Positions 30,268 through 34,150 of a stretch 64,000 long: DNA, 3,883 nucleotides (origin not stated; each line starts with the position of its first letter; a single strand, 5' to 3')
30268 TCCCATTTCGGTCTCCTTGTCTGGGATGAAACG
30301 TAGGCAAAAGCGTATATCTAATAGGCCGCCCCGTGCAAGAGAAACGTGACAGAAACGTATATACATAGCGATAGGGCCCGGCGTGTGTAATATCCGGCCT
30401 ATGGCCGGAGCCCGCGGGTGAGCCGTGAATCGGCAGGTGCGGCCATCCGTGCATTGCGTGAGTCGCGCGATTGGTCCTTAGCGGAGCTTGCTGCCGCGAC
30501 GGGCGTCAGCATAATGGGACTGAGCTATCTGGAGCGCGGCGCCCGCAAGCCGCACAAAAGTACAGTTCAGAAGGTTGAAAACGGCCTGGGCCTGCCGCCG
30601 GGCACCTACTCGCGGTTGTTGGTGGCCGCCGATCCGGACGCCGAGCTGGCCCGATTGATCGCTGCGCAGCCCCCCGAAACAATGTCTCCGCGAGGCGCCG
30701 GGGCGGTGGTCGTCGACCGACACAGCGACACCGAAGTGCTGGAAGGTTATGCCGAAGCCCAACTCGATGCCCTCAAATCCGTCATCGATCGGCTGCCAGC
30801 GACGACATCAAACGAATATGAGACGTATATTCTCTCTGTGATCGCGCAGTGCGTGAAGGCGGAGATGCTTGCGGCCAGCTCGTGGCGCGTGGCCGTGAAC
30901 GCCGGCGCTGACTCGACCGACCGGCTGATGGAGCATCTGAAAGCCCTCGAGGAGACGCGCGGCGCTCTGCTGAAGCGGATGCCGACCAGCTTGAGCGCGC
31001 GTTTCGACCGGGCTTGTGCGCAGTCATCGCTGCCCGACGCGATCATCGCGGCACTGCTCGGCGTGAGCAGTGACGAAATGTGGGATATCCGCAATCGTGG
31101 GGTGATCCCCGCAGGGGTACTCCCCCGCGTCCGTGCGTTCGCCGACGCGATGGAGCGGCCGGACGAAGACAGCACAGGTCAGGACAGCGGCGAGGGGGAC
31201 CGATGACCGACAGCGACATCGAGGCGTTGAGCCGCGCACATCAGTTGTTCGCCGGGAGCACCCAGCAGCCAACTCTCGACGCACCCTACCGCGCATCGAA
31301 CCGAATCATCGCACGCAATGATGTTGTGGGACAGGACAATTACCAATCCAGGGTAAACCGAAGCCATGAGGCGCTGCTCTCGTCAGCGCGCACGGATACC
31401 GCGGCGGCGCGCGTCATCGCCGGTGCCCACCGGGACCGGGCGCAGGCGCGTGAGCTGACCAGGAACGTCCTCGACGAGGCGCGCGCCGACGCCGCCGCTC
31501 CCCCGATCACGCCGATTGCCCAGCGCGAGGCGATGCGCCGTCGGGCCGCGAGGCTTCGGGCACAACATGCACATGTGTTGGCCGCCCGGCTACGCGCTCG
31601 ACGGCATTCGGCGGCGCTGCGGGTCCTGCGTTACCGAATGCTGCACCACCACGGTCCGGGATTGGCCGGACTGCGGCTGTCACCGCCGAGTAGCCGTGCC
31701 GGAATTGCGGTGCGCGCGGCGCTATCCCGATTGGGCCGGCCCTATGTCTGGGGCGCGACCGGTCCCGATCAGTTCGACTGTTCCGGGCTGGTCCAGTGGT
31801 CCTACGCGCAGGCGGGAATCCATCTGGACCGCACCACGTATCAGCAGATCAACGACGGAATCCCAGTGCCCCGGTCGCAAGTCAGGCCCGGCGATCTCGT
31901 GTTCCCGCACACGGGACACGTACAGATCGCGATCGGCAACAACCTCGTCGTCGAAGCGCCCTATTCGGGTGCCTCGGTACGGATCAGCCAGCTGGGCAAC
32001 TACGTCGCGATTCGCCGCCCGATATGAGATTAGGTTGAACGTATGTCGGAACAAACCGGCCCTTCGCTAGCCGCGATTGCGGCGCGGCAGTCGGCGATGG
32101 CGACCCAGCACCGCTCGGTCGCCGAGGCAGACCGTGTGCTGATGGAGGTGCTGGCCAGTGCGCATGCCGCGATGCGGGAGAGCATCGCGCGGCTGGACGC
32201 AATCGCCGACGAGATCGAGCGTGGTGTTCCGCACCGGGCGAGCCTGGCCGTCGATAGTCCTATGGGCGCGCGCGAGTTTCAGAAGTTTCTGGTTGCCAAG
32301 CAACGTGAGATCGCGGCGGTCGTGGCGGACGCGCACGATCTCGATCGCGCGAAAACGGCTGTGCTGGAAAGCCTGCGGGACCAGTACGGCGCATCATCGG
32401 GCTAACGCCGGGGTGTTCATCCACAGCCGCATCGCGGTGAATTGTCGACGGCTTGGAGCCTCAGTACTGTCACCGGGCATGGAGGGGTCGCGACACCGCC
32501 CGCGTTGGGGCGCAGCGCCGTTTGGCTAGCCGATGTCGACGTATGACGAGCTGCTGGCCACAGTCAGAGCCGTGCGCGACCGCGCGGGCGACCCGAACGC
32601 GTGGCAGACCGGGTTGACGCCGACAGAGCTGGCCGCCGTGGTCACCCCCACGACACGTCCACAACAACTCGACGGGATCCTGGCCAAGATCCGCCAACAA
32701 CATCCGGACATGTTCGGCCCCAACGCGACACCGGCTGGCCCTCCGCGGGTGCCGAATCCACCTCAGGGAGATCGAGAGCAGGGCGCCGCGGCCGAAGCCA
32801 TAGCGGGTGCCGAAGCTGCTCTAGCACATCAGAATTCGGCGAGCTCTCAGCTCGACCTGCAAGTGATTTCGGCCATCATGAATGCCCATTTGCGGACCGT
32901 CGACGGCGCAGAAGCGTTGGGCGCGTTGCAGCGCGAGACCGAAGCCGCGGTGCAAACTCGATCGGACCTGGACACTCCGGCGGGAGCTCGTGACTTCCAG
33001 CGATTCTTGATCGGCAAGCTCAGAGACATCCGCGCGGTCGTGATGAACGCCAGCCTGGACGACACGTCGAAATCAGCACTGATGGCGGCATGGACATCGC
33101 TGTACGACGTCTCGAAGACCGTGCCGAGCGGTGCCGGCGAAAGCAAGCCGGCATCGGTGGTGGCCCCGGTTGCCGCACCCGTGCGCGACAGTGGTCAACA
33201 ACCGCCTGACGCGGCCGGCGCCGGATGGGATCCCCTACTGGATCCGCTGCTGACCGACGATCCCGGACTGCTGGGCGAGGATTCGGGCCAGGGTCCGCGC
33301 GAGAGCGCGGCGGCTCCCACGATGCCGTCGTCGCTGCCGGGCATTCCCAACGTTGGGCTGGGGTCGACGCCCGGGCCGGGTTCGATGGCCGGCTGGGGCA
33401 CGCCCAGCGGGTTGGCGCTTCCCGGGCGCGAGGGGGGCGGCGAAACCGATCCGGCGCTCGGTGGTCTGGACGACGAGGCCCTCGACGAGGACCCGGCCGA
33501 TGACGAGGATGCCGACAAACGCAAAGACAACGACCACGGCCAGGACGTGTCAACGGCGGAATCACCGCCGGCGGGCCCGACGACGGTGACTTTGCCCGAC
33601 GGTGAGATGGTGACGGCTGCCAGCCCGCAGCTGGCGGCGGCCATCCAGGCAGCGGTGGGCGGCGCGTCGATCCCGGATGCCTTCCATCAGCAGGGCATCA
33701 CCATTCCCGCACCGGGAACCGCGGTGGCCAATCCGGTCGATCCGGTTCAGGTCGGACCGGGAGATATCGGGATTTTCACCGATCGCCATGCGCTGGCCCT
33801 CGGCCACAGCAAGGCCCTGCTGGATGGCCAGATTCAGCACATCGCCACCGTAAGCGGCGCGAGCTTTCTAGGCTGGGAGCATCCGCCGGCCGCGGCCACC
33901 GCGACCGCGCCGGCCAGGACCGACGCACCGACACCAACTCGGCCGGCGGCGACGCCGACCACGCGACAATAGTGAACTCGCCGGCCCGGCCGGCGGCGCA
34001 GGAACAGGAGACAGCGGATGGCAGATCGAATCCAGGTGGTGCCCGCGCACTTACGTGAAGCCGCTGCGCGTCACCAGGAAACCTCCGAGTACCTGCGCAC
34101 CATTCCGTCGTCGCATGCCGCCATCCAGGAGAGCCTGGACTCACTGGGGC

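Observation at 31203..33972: Signal-less NlpC/P60 hydrolase translationally coupled to an XRE regulator and followed by a catalytically degenerate P60-like partner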

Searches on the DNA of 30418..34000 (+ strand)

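Call 6: search_dna_similar(query=window:30418-34000:+, collection=plasmids, mode=distant, max_rows=15)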
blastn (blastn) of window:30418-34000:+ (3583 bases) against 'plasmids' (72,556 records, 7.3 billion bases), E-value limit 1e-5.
Records with a match: 5; places in all: 5; records where one place covers at least 80% of the query: 0.
Best place of each record, by identity: 60-80% 5.
By first word of the organism name: Mycolicibacterium 2; Rhodococcus 1; Streptomyces 1; Nonomuraea 1.
By predicted mobility (MOB-suite, as given by PLSDB): mobilizable 3; non-mobilizable 2.
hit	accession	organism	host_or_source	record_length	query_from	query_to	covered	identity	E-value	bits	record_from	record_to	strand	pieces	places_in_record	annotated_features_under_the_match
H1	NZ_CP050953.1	Rhodococcus sp. DMU1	cell culture,activated sludge in our lab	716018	1330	1486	4%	68.8%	4e-6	64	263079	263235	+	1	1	none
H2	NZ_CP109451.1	Streptomyces sp. NBC_01471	-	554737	1309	1441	4%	73.1%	2e-9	73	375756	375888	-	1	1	NlpC/P60 family protein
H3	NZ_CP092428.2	Mycolicibacterium rufum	-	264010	1290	1403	3%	78.3%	9e-14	89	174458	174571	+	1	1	C40 family peptidase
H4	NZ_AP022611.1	Mycolicibacterium madagascariense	-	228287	1323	1437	3%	76.5%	3e-13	87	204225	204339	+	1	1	C40 family peptidase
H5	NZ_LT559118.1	Nonomuraea gerenzanensis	-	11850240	1299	1399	3%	77.2%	5e-11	80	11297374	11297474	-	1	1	none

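Call 11: get_annotated_region(hit=H3, flank=12000)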
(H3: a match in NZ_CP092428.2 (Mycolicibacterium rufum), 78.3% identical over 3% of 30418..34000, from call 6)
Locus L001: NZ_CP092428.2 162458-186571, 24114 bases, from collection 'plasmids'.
description: Mycolicibacterium rufum strain JCM 16372 plasmid unnamed, complete sequence
organism: Mycolicibacterium rufum (NCBI taxid 318424)
taxonomy: Bacteria; Actinomycetota; Actinomycetes; Mycobacteriales; Mycobacteriaceae; Mycolicibacterium; Mycolicibacterium rufum
host: -; source: -; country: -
typing (MOB-suite, as given by PLSDB): mobilizable; relaxase MOBF
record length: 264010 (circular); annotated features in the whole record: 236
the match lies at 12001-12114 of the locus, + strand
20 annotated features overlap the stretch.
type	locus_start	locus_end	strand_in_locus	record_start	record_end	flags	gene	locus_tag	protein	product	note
CDS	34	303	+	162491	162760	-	-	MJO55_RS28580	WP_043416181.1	hypothetical protein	-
CDS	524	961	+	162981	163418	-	-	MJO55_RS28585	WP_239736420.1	hypothetical protein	-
CDS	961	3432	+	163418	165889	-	-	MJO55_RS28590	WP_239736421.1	hypothetical protein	-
CDS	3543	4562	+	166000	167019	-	-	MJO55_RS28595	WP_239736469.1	hypothetical protein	-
CDS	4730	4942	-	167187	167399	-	-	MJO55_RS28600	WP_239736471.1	helix-turn-helix transcriptional regulator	-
CDS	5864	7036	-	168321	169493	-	-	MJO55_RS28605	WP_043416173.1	hypothetical protein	-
CDS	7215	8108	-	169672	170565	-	-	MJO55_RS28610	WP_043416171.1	hypothetical protein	-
CDS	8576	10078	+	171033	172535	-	-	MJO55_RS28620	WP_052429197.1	PPE domain-containing protein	-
CDS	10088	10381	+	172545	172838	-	-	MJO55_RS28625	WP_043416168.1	hypothetical protein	-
CDS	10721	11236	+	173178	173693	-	-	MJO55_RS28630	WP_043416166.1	hypothetical protein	-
CDS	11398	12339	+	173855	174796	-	-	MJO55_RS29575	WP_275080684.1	C40 family peptidase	GO:0006508 - proteolysis [Evidence IEA]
CDS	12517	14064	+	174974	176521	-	eccB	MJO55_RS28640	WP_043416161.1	type VII secretion protein EccB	GO:0009306 - protein secretion [Evidence IEA]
CDS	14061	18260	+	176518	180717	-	-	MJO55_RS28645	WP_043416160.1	type VII secretion protein EccC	-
CDS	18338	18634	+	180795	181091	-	-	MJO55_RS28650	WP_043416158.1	PE family protein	-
CDS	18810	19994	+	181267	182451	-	-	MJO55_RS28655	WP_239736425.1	PPE domain-containing protein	-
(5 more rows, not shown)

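Call 12: get_annotated_region(hit=H4, flank=12000)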
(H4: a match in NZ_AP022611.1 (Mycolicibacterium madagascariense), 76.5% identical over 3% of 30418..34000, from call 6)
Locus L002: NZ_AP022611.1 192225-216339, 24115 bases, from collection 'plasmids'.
description: Mycolicibacterium madagascariense strain JCM 13574 plasmid pJCM13574
organism: Mycolicibacterium madagascariense (NCBI taxid 212765)
taxonomy: Bacteria; Actinomycetota; Actinomycetes; Mycobacteriales; Mycobacteriaceae; Mycolicibacterium; Mycolicibacterium madagascariense
host: -; source: -; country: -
typing (MOB-suite, as given by PLSDB): mobilizable; relaxase MOBF
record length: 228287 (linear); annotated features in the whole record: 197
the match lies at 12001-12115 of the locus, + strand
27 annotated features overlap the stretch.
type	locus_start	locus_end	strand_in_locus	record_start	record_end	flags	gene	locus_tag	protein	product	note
CDS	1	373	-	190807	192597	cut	-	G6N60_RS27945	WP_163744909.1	hypothetical protein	-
CDS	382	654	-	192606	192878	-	-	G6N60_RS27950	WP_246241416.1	DUF2694 domain-containing protein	-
CDS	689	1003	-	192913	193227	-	-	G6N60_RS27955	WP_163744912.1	type VII secretion target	GO:0009306 - protein secretion [Evidence IEA]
CDS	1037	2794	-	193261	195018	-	-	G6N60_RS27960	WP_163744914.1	DUF4226 domain-containing protein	-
CDS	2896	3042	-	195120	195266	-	-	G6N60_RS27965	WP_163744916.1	hypothetical protein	-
CDS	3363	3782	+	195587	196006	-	-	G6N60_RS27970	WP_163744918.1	hypothetical protein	-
CDS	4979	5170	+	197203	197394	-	-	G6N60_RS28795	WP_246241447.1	hypothetical protein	-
CDS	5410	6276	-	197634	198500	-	-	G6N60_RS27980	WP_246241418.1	DUF2637 domain-containing protein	-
CDS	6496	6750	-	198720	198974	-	-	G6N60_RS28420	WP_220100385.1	hypothetical protein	-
CDS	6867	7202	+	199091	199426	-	-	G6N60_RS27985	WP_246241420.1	helix-turn-helix domain-containing protein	-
CDS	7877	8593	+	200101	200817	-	-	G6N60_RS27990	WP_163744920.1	ParA family protein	-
CDS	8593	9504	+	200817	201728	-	-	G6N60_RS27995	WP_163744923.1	ParB N-terminal domain-containing protein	-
CDS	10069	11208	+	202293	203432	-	-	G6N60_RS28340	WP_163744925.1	hypothetical protein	-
CDS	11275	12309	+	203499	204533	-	-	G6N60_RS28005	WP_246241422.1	C40 family peptidase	GO:0006508 - proteolysis [Evidence IEA]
CDS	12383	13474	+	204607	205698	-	-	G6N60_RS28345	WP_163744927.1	hypothetical protein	-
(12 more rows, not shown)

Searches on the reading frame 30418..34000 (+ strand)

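Call 59: search_protein_families(library=pfam, proteins=[L001:11398-12336:+, L002:11275-12306:+], max_evalue=0.05)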
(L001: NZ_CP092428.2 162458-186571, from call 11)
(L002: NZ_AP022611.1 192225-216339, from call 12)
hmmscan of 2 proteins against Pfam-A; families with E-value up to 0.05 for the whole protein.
L001:11398-12336:+ (313 aa): 2 families
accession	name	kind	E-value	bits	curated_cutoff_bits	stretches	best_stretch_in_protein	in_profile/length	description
PF00877.26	NLPC_P60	-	4.8e-22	78.4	23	1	211-306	1-95/105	NlpC/P60 family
PF04102.17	SlyX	-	0.043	14.9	30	0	87-124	18-55/67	SlyX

L002:11275-12306:+ (344 aa): 3 families
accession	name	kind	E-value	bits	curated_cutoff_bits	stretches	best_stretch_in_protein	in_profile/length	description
PF00877.26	NLPC_P60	-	2.2e-20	73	23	1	241-337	1-95/105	NlpC/P60 family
PF05708.18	Peptidase_C92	-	0.0034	17.9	27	1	227-273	79-127/166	Permuted papain-like amidase enzyme, YaeF/YiiX, C92 family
PF10774.15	DUF4226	-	0.011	16.4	23.5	1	78-166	24-112/115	Domain of unknown function (DUF4226)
